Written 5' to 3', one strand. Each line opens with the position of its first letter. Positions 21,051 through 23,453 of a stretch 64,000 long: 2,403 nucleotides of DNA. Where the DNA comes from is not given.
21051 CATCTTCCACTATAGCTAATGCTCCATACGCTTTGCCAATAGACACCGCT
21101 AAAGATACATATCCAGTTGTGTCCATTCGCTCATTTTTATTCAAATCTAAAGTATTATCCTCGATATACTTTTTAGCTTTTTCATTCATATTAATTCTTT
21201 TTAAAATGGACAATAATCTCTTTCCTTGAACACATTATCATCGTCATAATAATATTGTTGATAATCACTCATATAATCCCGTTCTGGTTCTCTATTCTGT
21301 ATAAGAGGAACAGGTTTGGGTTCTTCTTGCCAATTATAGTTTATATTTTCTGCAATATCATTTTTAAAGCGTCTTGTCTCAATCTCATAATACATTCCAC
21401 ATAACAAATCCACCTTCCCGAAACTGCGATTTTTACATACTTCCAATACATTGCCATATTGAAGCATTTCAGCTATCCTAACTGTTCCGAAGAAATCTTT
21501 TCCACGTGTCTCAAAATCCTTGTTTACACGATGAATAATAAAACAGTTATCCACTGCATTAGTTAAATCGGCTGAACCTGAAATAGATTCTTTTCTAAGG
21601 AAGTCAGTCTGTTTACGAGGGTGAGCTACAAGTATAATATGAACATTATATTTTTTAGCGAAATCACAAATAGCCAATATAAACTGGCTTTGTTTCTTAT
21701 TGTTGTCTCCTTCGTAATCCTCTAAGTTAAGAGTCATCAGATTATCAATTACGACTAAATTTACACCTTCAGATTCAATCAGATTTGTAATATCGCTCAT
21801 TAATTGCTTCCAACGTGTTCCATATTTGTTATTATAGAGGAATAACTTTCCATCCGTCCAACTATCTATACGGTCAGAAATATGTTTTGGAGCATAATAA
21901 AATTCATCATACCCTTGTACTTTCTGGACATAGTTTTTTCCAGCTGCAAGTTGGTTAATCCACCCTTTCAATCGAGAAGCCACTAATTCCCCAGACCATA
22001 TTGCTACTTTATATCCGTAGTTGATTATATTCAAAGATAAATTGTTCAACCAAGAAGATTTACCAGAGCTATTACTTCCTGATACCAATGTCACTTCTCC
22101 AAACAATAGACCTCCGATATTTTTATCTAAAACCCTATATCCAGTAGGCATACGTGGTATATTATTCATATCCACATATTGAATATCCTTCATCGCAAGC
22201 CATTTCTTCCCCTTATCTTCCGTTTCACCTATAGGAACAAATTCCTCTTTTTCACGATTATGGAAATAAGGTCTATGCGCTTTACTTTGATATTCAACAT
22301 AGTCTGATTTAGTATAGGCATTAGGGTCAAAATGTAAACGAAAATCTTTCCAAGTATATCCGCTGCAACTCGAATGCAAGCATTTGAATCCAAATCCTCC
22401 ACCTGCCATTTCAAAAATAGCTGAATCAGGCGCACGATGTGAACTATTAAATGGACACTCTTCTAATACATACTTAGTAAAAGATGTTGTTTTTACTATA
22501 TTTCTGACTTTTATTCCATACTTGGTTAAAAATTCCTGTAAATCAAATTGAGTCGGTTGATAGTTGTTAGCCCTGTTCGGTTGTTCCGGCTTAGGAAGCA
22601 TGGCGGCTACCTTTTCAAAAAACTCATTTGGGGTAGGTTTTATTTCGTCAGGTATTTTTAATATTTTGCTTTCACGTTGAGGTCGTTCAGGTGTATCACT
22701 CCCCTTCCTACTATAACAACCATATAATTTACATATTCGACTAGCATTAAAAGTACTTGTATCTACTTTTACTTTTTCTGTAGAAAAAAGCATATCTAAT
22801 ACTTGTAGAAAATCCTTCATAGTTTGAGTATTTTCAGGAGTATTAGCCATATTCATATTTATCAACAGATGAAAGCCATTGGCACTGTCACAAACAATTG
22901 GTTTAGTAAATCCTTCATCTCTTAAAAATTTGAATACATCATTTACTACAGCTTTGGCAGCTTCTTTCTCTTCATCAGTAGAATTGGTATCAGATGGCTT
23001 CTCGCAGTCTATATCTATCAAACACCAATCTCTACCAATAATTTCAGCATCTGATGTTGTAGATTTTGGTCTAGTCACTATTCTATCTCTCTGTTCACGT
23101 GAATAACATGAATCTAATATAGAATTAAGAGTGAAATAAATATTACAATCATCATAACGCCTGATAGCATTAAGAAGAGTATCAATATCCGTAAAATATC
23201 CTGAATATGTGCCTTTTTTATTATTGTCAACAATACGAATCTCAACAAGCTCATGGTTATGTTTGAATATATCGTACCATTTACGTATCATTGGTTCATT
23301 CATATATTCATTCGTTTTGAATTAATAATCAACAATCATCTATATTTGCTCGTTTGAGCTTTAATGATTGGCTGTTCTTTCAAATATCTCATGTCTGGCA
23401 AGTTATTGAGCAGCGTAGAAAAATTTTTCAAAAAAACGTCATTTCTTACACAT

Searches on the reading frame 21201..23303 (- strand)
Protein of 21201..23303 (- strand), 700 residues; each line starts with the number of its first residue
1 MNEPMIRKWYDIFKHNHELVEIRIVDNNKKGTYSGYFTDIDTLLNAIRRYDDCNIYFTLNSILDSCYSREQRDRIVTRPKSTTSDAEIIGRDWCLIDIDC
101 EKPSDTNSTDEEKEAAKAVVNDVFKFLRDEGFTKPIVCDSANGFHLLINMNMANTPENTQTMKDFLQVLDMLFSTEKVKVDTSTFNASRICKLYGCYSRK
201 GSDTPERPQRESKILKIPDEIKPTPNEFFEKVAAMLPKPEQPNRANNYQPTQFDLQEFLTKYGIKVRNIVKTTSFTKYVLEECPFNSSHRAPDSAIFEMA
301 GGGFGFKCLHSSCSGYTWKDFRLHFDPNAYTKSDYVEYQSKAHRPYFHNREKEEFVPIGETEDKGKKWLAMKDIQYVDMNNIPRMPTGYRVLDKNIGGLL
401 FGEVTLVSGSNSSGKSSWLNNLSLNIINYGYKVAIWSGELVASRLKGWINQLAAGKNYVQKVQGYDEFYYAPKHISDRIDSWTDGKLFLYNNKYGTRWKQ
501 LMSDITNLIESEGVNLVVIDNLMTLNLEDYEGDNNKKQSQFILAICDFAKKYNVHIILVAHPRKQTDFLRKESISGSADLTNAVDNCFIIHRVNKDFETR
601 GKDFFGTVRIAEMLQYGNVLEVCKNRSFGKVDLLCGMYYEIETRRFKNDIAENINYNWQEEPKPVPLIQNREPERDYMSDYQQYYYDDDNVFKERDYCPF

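Call 13: search_protein_families(library=phrogs, proteins=[window:21201-23303:-], max_evalue=0.00001)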
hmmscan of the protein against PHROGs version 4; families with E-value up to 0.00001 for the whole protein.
window:21201-23303:- (700 aa): 5 families
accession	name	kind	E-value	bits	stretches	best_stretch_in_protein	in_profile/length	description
phrog_239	-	DNA, RNA and nucleotide metabolism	6.9e-44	151.9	1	378-658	332-614/801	DNA primase/helicase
phrog_19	-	DNA, RNA and nucleotide metabolism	9.5e-38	131.4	2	376-659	325-589/621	DnaB-like replicative helicase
phrog_5482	-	unknown function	7e-29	101.6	1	402-658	51-307/341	-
phrog_243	-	DNA, RNA and nucleotide metabolism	1.3e-10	41.7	1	383-569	16-198/273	DnaB-like replicative helicase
phrog_906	-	DNA, RNA and nucleotide metabolism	5.5e-06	26.4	1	484-603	594-709/872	DNA polymerase/primase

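Call 61: search_dna_similar(query=window:21201-23303:-, collection=phages, mode=protein, max_rows=8)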
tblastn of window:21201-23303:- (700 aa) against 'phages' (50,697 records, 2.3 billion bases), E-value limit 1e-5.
Records with a match: 88; places in all: 88; records where one place covers at least 80% of the query: 2.
Best place of each record, by identity: 60-80% 1; <60% 87.
By first word of the organism name: Pseudomonas 28; Salmonella 18; Vibrio 14; Escherichia 8; Enterobacteria 6; Bacteriophage 3; Stx2a-converting 3; Stx2-converting 3; Bacteroides 1; Flavonifractor 1; and 3 more.
By host as written in the record: Pseudomonas aeruginosa 19; Vibrio breoganii 11; - 8; Salmonella sp. 6; Escherichia coli 6; Salmonella enterica subsp. enterica serovar Anatum 4; Pseudomonas aeruginosa ST773 (NDM-1-producing) 3; Pseudomonas aeruginosa 147 2; and 24 more.
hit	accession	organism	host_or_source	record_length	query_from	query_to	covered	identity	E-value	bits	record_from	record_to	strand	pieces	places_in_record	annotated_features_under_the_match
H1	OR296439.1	Bacteroides phage C3_41T2LP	Bacteroides uniformis MB20-41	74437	1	666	95%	64.0%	0e+0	887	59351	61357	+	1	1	DNA directed DNA polymerase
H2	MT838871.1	Bacteriophage sp.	human fecal samples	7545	8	661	93%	37.7%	2e-136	448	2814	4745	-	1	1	record has no annotation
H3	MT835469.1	Bacteriophage sp.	human fecal samples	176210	373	661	41%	28.1%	4e-24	115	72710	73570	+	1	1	record has no annotation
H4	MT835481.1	Bacteriophage sp.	human fecal samples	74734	370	661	42%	24.7%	1e-9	68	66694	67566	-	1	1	record has no annotation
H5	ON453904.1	Flavonifractor phage Chenonceau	Flavonifractor plautii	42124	370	599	33%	30.0%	6e-14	82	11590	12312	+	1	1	DNA primase/helicase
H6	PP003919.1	Pseudomonas phage vB_Pae_U7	Pseudomonas aeruginosa ST773 ...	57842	427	603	25%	31.3%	3e-7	60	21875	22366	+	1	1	DNA primase/helicase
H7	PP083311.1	Pseudomonas phage VB_PaD_phPA-G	Pseudomonas aeruginosa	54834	427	603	25%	31.3%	4e-7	60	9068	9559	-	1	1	DNA primase/helicase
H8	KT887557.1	Pseudomonas phage phi1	Pseudomonas aeruginosa WH-SGI-V-07651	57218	427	603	25%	30.6%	4e-7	60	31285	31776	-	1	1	replication protein P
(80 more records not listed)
